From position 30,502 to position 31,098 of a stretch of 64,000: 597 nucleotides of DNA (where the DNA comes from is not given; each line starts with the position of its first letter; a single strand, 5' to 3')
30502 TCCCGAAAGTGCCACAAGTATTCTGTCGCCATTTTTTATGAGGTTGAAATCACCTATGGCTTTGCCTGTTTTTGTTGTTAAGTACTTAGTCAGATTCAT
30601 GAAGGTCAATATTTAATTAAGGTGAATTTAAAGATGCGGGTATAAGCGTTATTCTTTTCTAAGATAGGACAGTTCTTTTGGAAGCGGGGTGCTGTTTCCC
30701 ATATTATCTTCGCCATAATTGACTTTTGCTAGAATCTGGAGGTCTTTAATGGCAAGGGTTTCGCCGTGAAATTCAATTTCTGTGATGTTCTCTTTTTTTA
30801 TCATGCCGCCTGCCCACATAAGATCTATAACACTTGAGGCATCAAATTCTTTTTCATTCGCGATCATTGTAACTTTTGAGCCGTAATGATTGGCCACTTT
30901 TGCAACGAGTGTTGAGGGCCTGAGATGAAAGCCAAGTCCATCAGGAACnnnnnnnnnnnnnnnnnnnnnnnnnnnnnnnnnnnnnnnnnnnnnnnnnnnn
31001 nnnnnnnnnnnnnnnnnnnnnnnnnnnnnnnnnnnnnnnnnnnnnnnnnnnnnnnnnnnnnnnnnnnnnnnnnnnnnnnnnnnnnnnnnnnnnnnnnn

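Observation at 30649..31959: Unusual 436-aa protein: HPr phosphocarrier domain at the C-terminus of a large uncharacterised N-terminal region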

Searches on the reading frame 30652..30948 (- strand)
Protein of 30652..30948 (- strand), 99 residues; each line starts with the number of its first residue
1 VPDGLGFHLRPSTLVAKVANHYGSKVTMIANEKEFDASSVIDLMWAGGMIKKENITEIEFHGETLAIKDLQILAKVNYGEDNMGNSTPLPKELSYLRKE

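Call 4: search_protein_families(library=pfam, proteins=[window:30652-30948:-], max_evalue=1)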
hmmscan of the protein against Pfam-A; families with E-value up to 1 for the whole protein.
window:30652-30948:- (99 aa): 1 family
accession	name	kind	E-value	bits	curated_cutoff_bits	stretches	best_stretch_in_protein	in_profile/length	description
PF00381.24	PTS-HPr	-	6.7e-08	32.9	23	1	3-63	9-66/81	PTS HPr component phosphorylation site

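Call 5: search_protein_families(library=ncbifam, proteins=[window:30652-30948:-], max_evalue=1)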
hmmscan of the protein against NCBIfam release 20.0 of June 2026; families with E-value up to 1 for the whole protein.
window:30652-30948:- (99 aa): 6 families
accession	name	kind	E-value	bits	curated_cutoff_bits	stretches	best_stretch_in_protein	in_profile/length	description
TIGR01003.1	PTS_HPr_family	subfamily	2.3e-09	37.1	47.9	1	3-69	10-76/82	HPr family phosphocarrier protein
NF010352.0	PRK13780.1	equivalog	4.8e-05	23.2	110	1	5-62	12-67/88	phosphocarrier protein HPr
NF008104.0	PRK10850.1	equivalog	0.0076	16.3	153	1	6-47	13-54/85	phosphocarrier protein Hpr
NF010354.0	PRK13782.1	equivalog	0.014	15.4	123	1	6-45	13-52/85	HPr family phosphocarrier protein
NF041319.1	PTS-HPr_Halo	equivalog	0.02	15.4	140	1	6-42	12-51/87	phosphocarrier protein HPr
NF008146.0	PRK10897.1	equivalog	0.035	14.4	119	1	4-62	12-69/90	PTS phosphocarrier protein NPr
